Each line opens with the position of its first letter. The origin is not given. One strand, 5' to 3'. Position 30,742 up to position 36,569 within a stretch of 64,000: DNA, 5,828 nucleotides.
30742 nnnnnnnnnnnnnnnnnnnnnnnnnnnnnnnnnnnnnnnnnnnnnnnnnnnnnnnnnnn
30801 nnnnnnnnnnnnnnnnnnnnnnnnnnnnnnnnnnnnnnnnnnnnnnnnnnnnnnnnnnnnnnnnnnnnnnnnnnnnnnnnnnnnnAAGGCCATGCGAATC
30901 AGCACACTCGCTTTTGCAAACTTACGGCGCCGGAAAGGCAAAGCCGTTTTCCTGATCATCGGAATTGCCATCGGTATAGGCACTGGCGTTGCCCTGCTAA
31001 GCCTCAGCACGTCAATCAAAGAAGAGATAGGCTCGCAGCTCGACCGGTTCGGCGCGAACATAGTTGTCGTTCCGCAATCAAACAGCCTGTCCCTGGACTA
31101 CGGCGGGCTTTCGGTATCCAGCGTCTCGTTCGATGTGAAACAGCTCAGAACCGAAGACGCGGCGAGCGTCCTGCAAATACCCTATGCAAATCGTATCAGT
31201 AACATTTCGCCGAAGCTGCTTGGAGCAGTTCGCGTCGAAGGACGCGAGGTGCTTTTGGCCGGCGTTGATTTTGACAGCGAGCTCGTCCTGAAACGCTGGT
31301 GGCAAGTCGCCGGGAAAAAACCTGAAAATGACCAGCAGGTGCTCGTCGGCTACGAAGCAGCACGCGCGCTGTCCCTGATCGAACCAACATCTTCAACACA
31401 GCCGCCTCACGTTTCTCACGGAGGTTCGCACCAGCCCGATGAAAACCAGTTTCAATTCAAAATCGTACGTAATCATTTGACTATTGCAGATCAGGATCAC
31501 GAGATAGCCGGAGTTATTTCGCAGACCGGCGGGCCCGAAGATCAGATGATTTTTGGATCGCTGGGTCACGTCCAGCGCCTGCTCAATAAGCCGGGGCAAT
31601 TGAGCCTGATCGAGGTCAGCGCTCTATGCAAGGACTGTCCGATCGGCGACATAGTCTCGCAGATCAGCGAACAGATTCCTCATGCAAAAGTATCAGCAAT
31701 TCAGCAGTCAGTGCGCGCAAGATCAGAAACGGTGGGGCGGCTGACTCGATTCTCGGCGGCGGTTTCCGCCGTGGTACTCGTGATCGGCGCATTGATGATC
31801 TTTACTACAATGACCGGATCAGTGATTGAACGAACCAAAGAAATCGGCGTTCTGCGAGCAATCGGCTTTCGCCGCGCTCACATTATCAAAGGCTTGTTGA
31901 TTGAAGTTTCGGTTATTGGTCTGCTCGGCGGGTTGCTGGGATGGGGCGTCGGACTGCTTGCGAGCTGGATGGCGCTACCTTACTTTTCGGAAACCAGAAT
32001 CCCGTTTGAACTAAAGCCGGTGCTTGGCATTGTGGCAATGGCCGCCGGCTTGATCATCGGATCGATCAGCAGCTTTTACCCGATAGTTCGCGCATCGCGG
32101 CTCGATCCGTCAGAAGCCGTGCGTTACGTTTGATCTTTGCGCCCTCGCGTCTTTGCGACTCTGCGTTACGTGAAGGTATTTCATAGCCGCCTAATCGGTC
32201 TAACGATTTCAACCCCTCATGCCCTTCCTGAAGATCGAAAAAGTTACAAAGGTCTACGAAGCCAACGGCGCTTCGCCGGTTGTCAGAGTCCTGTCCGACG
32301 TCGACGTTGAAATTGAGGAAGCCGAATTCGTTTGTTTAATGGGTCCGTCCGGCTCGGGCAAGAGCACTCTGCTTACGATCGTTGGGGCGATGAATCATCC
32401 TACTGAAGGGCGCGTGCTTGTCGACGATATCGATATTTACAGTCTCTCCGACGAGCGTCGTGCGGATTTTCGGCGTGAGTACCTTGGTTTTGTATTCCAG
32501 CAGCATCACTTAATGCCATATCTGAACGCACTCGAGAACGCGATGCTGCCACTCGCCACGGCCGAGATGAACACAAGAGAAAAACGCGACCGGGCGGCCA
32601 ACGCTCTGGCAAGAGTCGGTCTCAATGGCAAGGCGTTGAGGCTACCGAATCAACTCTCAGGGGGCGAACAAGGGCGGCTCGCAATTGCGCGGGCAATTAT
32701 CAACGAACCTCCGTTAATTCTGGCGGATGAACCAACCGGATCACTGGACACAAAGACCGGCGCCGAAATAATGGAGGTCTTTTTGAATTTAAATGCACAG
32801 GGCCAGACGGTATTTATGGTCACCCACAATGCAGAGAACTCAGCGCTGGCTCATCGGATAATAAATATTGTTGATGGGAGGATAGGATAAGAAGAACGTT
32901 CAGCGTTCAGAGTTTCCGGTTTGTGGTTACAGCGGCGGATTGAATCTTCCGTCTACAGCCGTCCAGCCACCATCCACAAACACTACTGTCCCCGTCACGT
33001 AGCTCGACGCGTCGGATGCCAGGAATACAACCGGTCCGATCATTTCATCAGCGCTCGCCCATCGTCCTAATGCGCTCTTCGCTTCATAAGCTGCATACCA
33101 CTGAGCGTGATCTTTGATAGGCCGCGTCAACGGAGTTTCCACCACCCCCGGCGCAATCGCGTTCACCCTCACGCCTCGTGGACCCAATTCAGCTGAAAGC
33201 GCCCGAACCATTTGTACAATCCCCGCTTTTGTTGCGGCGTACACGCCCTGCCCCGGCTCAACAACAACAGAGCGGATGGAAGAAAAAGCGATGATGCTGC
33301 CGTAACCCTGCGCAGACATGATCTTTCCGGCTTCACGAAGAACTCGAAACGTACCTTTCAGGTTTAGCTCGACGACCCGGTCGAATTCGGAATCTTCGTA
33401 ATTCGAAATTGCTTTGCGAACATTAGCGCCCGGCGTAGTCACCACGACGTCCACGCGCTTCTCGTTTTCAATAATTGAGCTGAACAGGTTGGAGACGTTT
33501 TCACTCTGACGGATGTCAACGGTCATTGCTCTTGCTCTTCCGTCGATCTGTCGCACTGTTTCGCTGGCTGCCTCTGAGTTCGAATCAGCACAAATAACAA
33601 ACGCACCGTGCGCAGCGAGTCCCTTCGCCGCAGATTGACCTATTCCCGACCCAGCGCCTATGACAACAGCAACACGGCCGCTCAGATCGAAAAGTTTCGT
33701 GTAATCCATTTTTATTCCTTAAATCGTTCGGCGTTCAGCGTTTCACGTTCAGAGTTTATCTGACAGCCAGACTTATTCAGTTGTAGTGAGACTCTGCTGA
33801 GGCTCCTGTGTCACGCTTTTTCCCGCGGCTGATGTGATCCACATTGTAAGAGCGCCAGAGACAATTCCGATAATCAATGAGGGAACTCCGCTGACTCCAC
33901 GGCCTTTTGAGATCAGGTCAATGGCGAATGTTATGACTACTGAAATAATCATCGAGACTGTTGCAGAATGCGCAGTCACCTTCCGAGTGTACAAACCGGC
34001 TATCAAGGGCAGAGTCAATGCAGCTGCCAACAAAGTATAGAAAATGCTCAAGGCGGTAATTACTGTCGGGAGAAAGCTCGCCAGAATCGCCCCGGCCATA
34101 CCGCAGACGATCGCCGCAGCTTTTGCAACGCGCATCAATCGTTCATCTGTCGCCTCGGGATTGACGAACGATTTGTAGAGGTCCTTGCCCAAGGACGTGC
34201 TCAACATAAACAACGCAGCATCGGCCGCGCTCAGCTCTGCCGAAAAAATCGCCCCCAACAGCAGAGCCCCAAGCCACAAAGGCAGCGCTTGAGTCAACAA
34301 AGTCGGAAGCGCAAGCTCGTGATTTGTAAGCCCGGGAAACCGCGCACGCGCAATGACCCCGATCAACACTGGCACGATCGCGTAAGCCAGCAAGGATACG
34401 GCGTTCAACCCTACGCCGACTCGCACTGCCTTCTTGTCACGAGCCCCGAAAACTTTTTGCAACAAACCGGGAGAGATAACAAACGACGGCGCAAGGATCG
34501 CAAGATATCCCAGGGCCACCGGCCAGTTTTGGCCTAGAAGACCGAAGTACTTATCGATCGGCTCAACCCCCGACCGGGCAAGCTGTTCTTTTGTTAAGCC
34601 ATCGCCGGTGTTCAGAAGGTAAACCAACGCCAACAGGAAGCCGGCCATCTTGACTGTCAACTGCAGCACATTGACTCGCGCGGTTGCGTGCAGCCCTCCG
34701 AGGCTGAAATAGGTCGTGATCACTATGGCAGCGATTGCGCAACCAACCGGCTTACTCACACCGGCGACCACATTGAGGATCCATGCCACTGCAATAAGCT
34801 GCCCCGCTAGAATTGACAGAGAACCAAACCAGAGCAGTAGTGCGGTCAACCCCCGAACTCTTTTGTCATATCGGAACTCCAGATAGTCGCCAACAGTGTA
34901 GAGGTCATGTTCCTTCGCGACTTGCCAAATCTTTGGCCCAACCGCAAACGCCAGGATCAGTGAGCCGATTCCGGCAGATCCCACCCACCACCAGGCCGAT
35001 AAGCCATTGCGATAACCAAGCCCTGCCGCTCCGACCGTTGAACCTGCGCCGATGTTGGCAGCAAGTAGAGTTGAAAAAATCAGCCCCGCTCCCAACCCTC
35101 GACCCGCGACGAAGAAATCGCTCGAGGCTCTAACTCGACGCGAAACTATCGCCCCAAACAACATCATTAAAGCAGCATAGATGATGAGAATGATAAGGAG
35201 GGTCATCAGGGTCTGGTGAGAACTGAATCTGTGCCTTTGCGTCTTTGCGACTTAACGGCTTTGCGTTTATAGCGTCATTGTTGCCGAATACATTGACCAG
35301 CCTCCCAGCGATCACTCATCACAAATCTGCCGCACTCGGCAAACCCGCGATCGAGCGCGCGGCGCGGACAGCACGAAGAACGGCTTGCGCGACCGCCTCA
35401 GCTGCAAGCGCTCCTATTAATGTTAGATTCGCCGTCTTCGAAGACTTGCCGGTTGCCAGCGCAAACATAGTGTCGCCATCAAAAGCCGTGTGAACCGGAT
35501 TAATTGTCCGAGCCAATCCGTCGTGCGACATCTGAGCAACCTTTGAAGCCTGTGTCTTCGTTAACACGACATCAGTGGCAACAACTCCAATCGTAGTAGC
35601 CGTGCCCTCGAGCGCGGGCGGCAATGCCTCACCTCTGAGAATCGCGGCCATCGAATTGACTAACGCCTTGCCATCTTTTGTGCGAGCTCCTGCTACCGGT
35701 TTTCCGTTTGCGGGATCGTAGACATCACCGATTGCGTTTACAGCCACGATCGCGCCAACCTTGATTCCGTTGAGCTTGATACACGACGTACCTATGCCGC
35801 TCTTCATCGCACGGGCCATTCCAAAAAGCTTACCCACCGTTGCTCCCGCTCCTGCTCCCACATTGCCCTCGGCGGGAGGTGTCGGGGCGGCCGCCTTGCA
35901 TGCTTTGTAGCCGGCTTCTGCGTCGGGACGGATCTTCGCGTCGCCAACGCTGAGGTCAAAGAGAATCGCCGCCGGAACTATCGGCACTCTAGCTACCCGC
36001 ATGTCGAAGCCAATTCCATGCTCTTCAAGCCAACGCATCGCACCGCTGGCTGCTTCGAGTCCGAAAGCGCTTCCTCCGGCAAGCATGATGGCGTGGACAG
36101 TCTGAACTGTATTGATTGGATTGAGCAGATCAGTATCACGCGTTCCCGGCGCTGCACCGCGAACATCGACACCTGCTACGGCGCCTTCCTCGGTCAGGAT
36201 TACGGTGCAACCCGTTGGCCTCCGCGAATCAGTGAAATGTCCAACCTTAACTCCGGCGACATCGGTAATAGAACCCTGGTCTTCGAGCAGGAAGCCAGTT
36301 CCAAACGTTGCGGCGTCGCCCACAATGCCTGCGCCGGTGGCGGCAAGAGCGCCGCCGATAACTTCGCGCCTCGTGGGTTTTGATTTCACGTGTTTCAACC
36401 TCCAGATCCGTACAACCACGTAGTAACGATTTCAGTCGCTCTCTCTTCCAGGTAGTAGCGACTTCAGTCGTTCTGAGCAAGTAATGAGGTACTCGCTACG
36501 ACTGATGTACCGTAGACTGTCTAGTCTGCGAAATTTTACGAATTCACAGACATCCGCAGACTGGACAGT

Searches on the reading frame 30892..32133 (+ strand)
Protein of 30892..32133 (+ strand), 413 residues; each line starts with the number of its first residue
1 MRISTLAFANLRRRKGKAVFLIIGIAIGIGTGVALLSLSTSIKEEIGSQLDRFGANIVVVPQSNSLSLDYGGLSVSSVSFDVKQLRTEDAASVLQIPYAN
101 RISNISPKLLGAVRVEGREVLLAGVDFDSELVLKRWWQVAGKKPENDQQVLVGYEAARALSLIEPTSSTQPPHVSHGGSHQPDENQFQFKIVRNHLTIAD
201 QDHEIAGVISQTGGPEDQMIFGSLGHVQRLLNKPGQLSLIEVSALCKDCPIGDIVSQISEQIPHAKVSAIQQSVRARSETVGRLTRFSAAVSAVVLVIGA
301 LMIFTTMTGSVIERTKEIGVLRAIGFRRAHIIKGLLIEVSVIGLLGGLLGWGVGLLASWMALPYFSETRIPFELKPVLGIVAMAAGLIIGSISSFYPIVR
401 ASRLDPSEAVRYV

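Call 6: search_protein_families(library=pfam, proteins=[window:30892-32133:+], max_evalue=0.0001)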
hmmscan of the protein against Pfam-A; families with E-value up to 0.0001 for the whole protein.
window:30892-32133:+ (413 aa): 2 families
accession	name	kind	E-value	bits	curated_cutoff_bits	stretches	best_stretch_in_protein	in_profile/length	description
PF02687.27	FtsX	-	8.2e-25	87.6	25.5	1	290-406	2-120/120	FtsX-like permease C-terminal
PF12704.14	MacB_PCD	-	5.3e-08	33.8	27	1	21-165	4-135/207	MacB-like periplasmic core domain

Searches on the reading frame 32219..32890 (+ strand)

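Call 6: search_protein_families(library=pfam, proteins=[window:32219-32890:+], max_evalue=0.0001)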
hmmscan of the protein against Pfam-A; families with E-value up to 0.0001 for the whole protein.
window:32219-32890:+ (223 aa): 3 families
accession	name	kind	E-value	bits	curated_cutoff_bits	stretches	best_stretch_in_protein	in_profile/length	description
PF00005.33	ABC_tran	-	6.1e-33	114.8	25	1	25-173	1-136/137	ABC transporter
PF02463.25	SMC_N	-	9.1e-06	25.7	40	0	143-218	134-212/220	RecF/RecN/SMC N terminal domain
PF13304.12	AAA_21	-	9.2e-06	26.4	27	0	133-205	225-300/304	AAA domain, putative AbiEii toxin, Type IV TA system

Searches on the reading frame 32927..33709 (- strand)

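Call 6: search_protein_families(library=pfam, proteins=[window:32927-33709:-], max_evalue=0.0001)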
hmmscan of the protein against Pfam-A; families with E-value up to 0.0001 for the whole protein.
window:32927-33709:- (260 aa): 4 families
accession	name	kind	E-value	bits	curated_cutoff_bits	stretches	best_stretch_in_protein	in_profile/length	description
PF13561.12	adh_short_C2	-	2.4e-62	211.1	27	1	18-250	1-236/236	Enoyl-(Acyl carrier protein) reductase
PF00106.31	adh_short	-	7.9e-48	163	26.6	1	12-201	1-193/195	short chain dehydrogenase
PF08659.16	KR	-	1.4e-14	54.9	22.6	1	15-169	4-161/180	KR domain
PF23441.1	SDR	-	7.3e-09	35.8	27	1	55-248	63-254/258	SDR-like rossmann domain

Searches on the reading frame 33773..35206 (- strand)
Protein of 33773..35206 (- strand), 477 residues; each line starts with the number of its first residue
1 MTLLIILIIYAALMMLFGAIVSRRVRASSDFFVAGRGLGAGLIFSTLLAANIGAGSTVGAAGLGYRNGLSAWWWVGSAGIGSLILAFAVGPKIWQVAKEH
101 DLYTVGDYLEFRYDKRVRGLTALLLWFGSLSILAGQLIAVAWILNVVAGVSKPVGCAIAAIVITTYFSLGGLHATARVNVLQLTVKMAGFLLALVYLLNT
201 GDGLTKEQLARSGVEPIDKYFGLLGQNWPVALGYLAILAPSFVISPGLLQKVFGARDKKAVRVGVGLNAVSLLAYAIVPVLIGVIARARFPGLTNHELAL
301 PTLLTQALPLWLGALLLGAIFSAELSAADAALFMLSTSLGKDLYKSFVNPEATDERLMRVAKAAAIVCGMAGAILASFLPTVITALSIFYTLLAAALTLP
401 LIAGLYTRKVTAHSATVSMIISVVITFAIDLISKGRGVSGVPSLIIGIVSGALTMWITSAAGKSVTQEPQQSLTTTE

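Call 6: search_protein_families(library=pfam, proteins=[window:33773-35206:-], max_evalue=0.0001)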
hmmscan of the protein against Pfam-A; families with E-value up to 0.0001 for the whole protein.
window:33773-35206:- (477 aa): 1 family
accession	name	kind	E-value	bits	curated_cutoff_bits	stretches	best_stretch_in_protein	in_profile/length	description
PF00474.23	SSF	-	3.1e-30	105.8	22.8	1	31-421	1-405/406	Sodium:solute symporter family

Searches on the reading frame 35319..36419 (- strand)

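Call 6: search_protein_families(library=pfam, proteins=[window:35319-36419:-], max_evalue=0.0001)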
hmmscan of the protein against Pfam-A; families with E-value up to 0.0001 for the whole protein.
window:35319-36419:- (366 aa): 1 family
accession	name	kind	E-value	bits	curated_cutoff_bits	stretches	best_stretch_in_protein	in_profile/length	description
PF03576.19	Peptidase_S58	-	1.5e-52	179.5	23.9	1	50-359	2-301/307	Peptidase family S58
